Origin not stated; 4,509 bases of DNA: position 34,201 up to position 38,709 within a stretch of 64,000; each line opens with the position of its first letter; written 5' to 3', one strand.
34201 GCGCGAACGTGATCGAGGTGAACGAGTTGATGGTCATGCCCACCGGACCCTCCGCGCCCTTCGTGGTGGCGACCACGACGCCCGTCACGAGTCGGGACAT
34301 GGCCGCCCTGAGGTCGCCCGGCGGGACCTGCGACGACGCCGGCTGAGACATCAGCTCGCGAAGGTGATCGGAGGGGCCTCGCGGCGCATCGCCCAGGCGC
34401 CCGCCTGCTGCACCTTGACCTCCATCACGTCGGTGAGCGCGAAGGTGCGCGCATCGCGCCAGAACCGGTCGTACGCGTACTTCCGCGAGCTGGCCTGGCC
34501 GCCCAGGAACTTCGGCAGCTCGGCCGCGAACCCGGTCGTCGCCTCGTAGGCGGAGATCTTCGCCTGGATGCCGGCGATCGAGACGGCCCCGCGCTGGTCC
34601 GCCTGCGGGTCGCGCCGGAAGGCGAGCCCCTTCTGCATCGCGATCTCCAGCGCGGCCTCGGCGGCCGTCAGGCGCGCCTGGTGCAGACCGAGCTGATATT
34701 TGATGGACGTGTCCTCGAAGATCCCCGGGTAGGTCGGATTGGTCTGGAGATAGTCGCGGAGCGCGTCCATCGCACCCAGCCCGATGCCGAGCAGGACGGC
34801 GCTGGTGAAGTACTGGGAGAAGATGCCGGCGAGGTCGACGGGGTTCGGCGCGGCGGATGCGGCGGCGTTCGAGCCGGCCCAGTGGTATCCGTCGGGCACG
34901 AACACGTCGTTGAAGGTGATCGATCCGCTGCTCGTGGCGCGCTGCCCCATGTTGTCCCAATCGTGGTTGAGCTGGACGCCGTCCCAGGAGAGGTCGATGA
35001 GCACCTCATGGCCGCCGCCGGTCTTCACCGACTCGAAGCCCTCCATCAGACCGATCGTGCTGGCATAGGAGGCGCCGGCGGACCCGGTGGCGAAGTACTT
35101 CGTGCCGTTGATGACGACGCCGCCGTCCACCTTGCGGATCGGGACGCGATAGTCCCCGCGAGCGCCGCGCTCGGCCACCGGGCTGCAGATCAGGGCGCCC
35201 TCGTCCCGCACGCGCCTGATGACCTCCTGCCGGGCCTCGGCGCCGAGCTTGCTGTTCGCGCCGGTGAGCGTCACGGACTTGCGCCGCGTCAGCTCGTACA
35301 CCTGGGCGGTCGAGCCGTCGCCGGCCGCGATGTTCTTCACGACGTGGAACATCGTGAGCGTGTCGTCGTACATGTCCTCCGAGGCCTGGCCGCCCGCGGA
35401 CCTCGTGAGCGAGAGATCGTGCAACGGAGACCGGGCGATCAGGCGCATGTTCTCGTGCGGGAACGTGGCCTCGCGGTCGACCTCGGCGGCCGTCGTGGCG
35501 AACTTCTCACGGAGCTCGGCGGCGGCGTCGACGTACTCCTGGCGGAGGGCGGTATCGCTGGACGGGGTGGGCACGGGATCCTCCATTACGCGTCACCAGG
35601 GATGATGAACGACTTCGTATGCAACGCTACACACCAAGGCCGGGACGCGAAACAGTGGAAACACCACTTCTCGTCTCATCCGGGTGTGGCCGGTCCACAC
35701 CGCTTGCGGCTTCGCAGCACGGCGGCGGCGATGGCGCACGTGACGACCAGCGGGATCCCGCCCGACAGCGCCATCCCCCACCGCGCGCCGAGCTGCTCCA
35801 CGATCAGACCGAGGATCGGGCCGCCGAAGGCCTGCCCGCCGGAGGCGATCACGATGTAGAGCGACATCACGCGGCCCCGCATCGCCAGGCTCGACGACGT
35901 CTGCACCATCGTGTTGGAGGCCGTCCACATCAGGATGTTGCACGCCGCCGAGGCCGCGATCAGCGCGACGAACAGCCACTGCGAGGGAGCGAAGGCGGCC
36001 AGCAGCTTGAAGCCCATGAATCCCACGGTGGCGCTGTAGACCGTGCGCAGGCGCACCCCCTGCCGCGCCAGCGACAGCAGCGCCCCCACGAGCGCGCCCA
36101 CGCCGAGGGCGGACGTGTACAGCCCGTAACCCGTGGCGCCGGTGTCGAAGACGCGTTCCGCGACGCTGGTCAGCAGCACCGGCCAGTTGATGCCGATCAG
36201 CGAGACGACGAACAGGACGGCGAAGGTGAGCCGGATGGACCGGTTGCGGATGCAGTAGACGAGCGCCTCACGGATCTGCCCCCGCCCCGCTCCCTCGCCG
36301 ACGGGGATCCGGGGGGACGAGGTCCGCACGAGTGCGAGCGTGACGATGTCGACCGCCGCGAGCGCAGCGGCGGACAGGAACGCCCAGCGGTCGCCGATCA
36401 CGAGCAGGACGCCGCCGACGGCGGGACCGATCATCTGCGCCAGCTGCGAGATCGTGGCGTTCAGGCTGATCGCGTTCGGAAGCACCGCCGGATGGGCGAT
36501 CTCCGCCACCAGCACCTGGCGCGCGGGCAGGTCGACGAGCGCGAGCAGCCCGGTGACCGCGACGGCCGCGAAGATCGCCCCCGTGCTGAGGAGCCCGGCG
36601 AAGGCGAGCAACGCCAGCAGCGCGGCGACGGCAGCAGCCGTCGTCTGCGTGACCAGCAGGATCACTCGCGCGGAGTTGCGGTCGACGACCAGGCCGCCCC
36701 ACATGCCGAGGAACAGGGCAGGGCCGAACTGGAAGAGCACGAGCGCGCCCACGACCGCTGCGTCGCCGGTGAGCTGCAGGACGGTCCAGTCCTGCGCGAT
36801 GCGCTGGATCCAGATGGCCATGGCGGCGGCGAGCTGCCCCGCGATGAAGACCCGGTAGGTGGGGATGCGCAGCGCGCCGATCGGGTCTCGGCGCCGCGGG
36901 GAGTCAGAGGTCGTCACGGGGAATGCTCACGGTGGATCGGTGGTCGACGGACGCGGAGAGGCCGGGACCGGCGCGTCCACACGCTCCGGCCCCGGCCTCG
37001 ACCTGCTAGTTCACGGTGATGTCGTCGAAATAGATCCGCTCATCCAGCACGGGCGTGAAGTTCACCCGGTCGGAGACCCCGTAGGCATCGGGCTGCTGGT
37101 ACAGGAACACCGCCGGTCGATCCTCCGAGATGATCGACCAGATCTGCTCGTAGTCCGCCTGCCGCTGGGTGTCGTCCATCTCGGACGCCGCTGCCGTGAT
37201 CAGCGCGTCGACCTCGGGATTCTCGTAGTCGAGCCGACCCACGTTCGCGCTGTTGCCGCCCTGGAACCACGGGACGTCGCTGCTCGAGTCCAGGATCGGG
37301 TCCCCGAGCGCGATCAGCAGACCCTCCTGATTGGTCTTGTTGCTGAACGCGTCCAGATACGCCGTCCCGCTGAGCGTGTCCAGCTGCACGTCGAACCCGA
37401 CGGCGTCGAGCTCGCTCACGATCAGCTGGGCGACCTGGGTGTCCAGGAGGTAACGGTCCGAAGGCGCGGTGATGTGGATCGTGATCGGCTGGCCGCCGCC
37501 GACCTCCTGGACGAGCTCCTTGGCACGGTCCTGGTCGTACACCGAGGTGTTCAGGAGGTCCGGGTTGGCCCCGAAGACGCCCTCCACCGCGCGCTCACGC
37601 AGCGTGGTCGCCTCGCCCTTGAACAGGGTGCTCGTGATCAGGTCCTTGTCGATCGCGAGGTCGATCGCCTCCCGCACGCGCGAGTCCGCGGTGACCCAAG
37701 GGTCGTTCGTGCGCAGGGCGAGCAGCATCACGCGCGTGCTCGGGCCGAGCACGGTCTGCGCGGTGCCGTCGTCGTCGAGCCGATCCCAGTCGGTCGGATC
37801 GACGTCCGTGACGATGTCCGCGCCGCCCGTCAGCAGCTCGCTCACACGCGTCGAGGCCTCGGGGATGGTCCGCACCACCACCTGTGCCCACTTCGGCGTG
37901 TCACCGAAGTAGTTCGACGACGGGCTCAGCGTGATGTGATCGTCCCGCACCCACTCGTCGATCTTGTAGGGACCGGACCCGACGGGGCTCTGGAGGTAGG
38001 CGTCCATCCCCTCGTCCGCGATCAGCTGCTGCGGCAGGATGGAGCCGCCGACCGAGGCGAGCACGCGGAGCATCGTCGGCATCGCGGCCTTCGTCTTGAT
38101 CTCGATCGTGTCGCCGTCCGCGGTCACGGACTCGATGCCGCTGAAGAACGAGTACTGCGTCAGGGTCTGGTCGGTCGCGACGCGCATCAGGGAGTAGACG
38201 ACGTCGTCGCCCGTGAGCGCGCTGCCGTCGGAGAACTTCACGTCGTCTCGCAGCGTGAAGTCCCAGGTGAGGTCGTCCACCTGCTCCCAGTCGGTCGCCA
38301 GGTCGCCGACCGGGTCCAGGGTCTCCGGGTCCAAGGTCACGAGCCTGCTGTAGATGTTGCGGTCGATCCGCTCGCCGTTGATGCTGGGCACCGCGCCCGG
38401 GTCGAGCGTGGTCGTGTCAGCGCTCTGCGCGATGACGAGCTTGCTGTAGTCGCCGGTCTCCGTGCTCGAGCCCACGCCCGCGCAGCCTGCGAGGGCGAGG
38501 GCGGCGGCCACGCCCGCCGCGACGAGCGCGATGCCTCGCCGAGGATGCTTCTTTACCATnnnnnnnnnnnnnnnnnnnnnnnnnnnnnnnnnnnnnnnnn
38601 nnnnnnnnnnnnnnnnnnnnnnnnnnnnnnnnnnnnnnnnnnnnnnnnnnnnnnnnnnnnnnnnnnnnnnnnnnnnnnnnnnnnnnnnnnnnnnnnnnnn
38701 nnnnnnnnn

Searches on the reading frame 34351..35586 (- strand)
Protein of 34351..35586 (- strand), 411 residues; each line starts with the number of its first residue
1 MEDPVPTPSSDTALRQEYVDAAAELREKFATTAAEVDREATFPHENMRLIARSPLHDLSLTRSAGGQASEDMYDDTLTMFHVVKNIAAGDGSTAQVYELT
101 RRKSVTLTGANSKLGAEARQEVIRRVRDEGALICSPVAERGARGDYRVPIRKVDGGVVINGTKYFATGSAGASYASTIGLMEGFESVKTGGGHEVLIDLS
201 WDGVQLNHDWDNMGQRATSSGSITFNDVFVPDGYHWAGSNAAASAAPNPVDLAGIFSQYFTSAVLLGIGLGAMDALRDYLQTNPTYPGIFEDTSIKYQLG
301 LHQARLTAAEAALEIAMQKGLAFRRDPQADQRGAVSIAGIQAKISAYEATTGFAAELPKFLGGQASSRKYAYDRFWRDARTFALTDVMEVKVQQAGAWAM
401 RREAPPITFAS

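Call 7: search_protein_families(library=pfam, proteins=[window:34351-35586:-])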
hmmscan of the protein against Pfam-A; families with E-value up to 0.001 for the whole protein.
window:34351-35586:- (411 aa): 3 families
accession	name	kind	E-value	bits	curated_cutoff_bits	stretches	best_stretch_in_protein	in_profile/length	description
PF08028.16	Acyl-CoA_dh_2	-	4.5e-09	37.1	22.7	1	261-383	3-127/134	Acyl-CoA dehydrogenase, C-terminal domain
PF02770.24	Acyl-CoA_dh_M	-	2.5e-07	31.2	33.3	1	151-228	22-97/97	Acyl-CoA dehydrogenase, middle domain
PF00441.29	Acyl-CoA_dh_1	-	3.3e-06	27.8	22.4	1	263-383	20-132/150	Acyl-CoA dehydrogenase, C-terminal domain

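Call 23: search_protein_families(library=ncbifam, proteins=[window:34351-35586:-])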
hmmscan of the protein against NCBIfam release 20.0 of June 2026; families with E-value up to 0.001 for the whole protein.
window:34351-35586:- (411 aa): 11 families
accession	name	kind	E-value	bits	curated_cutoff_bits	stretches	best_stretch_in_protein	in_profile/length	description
TIGR04022.1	sulfur_SfnB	equivalog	4.8e-45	154.1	430.9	1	16-406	8-386/391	SfnB family sulfur acquisition oxidoreductase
NF043015.1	DibenthMonoxDszC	equivalog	2.2e-34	118.9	850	1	12-409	12-413/415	dibenzothiophene monooxygenase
NF042439.1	SulpropCoADesulf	equivalog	6.1e-16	58.1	600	1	22-385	4-355/379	3-sulfinopropanoyl-CoA desulfinase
NF042972.1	AcrlCoAredClosAcrC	equivalog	6.4e-14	51.4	640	1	27-381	22-357/378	acryloyl-CoA reductase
NF049984.1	Rv1679_FadE16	equivalog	7.2e-14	51.8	600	1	30-381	13-346/371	Rv1679 family acyl-CoA dehydrogenase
NF043006.1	CyhCrbnylCoADH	equivalog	1.6e-12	47.1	650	1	25-389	19-361/380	cyclohexane-1-carbonyl-CoA dehydrogenase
NF045629.1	monooxsub_HsaA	equivalog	8.8e-12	44.5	450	1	22-246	4-207/383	3-hydroxy-9,10-secoandrosta-1,3,5(10)-triene-9,17-dione monooxygenase oxygenase subunit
NF002885.1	PRK03354.1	equivalog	2.2e-06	27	540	1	24-380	18-353/378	crotonobetainyl-CoA dehydrogenase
NF045920.1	HphnlacHdxOX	equivalog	5.7e-06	25.5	650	1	28-232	11-194/384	p-hydroxyphenylacetate 3-hydroxylase oxygenase component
NF008997.0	PRK12341.1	equivalog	5e-05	22.5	537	1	34-385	30-361/382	acyl-CoA dehydrogenase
TIGR03207.1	cyc_hxne_CoA_dh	equivalog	0.00013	20.8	575.35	1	58-233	49-217/372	cyclohexanecarboxyl-CoA dehydrogenase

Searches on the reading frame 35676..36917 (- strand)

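Call 8: search_protein_families(library=pfam, proteins=[window:35676-36917:-])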
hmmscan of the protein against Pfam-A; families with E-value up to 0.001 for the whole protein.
window:35676-36917:- (413 aa): 2 families
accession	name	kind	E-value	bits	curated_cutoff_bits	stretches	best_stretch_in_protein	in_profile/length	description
PF05977.19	MFS_3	-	2.5e-35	122.4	27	1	15-397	6-390/524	Transmembrane secretion effector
PF07690.21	MFS_1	-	1.7e-24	86.9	33.4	2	26-282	3-255/347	Major Facilitator Superfamily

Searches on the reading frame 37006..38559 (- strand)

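Call 8: search_protein_families(library=pfam, proteins=[window:37006-38559:-])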
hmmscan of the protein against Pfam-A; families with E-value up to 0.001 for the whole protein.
window:37006-38559:- (517 aa): 1 family
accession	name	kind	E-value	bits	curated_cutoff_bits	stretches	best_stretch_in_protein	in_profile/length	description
PF00496.27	SBP_bac_5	-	8.6e-69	232.8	32.4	1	83-428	2-356/368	Bacterial extracellular solute-binding proteins, family 5 Middle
